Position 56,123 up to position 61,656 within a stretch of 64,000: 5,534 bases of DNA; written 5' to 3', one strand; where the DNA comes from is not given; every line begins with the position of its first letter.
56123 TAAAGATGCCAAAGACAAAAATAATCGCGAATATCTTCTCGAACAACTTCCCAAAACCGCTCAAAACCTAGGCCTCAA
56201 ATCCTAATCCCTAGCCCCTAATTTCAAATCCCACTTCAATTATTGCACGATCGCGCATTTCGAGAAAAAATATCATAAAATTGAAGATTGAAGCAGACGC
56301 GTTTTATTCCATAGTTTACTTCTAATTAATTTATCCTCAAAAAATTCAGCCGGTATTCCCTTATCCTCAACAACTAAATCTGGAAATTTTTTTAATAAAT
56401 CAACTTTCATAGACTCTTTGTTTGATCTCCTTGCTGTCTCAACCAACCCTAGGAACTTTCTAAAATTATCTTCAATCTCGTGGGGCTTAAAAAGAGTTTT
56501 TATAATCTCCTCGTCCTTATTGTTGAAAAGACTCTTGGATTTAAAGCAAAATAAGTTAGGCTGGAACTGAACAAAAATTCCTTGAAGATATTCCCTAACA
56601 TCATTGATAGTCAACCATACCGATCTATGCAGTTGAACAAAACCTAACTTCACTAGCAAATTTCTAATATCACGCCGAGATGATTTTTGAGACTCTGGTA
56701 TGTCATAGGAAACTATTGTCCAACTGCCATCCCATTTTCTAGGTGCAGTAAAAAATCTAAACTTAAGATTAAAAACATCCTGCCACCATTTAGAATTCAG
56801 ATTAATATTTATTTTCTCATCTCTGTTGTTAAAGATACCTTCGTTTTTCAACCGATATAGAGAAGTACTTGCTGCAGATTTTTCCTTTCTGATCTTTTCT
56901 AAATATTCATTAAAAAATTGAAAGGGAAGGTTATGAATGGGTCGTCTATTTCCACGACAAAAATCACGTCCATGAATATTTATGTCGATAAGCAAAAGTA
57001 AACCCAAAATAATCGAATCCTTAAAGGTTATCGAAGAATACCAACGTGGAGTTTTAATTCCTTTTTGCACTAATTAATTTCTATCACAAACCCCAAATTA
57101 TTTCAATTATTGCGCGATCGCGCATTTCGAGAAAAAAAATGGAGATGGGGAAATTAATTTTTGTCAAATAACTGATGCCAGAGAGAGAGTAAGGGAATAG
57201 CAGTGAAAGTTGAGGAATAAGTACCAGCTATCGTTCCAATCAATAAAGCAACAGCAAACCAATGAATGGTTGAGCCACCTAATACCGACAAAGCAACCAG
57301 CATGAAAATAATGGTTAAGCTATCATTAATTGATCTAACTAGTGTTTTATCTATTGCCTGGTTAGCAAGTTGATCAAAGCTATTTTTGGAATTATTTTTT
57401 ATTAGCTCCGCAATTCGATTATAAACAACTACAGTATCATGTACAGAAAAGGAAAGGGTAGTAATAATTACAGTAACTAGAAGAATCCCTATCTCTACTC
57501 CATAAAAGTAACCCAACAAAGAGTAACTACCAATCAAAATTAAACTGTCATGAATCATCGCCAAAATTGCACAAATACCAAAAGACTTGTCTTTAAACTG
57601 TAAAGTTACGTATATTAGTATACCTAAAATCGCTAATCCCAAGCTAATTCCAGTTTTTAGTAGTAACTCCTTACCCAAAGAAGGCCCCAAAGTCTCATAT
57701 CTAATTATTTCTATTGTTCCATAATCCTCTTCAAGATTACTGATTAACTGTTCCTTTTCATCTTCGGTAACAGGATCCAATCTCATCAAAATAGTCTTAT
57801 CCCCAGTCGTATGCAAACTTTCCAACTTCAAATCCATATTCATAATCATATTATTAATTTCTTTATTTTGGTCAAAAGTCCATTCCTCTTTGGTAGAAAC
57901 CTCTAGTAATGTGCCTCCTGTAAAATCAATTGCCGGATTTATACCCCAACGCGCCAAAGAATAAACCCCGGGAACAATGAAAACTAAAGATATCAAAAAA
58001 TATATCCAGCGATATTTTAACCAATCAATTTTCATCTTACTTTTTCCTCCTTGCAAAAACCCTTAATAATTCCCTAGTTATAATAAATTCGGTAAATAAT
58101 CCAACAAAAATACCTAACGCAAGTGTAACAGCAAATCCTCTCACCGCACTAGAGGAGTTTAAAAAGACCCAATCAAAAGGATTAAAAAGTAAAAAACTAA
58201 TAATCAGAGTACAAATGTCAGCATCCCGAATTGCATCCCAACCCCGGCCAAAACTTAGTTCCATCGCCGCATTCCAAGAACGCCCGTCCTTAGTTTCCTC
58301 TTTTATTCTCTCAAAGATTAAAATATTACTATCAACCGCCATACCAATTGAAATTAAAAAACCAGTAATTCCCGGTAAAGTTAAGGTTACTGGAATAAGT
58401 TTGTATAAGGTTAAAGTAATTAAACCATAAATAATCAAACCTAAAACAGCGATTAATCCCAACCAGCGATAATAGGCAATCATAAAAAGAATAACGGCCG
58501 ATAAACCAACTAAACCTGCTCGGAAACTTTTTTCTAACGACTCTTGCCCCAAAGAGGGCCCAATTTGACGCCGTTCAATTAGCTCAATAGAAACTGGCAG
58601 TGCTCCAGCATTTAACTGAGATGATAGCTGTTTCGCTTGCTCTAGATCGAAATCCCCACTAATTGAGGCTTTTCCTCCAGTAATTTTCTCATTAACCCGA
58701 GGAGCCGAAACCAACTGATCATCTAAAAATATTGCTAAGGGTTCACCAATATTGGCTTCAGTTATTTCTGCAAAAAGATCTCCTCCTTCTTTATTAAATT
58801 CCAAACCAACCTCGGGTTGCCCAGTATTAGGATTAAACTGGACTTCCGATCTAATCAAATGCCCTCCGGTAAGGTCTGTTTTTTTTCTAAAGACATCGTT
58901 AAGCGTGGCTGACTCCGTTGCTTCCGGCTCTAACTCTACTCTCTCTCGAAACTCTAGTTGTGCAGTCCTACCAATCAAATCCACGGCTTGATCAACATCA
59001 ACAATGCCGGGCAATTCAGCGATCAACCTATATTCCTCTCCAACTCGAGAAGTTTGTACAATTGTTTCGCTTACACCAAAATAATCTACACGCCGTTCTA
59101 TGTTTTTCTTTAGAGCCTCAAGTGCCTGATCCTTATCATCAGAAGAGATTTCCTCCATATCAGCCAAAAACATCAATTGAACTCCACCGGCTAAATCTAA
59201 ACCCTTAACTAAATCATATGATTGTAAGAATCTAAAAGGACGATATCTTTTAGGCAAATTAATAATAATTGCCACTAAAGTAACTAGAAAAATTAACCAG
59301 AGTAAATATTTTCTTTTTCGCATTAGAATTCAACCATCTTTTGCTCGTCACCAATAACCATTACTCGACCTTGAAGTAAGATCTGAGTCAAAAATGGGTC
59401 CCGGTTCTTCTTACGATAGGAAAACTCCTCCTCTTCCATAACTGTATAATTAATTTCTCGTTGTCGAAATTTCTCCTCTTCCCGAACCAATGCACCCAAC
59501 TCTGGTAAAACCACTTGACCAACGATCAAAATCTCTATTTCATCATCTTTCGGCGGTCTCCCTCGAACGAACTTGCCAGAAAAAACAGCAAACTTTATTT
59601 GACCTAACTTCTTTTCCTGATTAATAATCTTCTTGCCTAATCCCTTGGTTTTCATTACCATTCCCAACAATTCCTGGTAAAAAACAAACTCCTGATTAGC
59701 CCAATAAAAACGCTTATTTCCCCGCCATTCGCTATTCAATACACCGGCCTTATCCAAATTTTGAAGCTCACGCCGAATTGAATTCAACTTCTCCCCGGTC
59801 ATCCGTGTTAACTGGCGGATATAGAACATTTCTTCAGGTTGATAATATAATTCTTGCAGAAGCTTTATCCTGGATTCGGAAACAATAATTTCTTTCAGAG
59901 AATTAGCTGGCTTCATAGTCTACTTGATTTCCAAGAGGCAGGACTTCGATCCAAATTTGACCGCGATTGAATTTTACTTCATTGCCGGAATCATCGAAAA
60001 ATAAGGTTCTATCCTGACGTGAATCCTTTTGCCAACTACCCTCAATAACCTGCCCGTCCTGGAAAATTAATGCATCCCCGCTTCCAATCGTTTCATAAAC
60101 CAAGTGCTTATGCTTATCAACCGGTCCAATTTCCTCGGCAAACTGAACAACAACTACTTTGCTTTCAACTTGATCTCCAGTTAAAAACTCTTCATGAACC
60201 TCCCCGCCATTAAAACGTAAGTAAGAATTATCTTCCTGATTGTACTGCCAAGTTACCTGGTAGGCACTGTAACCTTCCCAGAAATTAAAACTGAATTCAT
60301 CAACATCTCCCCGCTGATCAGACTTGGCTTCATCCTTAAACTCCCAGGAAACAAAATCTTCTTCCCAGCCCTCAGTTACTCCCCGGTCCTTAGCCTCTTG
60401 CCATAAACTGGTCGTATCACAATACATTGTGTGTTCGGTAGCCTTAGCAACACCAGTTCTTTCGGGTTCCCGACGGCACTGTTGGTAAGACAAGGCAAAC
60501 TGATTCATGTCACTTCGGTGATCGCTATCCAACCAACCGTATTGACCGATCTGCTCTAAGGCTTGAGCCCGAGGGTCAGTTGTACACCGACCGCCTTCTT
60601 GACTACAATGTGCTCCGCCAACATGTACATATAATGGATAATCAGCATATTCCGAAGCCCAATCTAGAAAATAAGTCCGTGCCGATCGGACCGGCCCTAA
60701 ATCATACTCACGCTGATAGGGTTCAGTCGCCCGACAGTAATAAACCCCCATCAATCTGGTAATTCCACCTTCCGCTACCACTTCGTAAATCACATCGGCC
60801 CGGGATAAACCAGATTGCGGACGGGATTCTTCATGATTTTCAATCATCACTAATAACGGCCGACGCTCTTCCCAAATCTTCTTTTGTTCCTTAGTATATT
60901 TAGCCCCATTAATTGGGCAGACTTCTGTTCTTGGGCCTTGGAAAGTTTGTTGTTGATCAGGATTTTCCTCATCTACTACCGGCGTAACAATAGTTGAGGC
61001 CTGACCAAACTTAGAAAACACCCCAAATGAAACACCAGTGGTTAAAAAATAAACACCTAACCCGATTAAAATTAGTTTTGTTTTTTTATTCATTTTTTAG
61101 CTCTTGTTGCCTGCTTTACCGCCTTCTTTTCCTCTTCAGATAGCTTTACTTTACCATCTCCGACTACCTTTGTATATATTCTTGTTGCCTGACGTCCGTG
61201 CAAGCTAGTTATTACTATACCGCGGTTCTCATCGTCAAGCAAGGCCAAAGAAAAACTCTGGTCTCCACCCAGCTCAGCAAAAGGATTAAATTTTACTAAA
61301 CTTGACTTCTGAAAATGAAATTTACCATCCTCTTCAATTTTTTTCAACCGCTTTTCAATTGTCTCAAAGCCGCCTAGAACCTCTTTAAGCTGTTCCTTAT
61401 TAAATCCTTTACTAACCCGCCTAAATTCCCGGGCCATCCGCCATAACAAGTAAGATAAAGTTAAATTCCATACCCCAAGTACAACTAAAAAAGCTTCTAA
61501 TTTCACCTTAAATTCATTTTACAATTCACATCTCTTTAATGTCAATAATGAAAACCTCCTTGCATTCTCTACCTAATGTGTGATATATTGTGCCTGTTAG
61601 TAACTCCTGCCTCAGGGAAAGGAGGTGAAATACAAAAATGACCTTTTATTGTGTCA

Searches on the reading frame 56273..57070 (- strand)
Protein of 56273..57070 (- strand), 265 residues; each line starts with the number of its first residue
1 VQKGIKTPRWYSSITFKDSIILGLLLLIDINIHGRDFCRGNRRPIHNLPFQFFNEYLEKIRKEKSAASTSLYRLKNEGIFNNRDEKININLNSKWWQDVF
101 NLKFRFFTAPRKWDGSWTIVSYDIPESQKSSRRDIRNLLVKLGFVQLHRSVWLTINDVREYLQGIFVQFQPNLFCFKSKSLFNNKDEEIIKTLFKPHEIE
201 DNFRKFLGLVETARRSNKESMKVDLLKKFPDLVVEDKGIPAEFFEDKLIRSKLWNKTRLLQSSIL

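Call 71: search_protein_families(library=pfam, proteins=[window:56273-57070:-], max_evalue=0.001)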
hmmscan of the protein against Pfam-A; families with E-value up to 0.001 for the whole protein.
window:56273-57070:- (265 aa): 2 families
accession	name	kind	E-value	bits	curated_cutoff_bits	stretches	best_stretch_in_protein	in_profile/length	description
PF20803.2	PaaX_M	-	8.7e-17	61.4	24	1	111-187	2-80/83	PaaX protein central Cas2-like domain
PF09827.14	CRISPR_Cas2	-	0.00094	19.8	23.8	0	117-154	2-36/74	CRISPR associated protein Cas2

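Call 78: search_protein_families(library=ncbifam, proteins=[window:56273-57070:-], max_evalue=0.01)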
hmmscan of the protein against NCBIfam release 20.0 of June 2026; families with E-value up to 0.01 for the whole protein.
window:56273-57070:- (265 aa): 2 families
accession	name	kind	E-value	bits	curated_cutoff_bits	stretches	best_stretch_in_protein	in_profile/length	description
TIGR02277.1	PaaX_trns_reg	equivalog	2e-08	34.2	264.55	1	56-210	26-183/279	phenylacetic acid degradation operon negative regulatory protein PaaX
TIGR01573.1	cas2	equivalog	0.00097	19.4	24.5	1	118-154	3-40/96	CRISPR-associated endonuclease Cas2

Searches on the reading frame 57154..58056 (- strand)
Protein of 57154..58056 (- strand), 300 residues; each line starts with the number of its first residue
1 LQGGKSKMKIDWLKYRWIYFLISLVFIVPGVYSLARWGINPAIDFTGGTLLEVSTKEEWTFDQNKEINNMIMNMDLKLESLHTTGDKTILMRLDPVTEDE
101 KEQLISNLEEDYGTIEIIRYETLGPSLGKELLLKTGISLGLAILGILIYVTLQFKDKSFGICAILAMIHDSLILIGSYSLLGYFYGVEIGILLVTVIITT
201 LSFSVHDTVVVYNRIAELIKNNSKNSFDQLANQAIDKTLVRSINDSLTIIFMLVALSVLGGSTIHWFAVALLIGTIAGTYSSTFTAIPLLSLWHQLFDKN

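Call 71: search_protein_families(library=pfam, proteins=[window:57154-58056:-], max_evalue=0.001)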
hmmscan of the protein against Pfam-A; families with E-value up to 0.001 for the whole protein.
window:57154-58056:- (300 aa): 2 families
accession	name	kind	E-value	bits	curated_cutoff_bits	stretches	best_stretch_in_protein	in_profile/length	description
PF02355.23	SecD_SecF_C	-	1.6e-44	152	20.5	1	110-294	8-187/189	Protein export membrane protein SecD/SecF, C-terminal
PF07549.19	Sec_GG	-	4.2e-05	23.4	20.3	1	38-56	7-25/28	SecD/SecF GG Motif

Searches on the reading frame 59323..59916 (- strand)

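Call 37: search_protein_families(library=pfam, proteins=[window:59323-59916:-], max_evalue=0.01)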
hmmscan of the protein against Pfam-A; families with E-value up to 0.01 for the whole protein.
window:59323-59916:- (197 aa): 1 family
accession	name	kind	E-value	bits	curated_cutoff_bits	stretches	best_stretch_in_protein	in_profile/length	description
PF25212.1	HVO_A0114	-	0.0043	17.3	27.6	1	11-68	19-74/84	HVO_A0114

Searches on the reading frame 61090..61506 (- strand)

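Call 36: search_protein_families(library=pfam, proteins=[window:61090-61506:-], max_evalue=0.01)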
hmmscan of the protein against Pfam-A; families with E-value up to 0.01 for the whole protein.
window:61090-61506:- (138 aa): 1 family
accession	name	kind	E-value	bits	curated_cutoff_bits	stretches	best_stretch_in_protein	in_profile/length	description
PF14584.11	DUF4446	-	6.1e-30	104.7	27.4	1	38-133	52-149/150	Protein of unknown function (DUF4446)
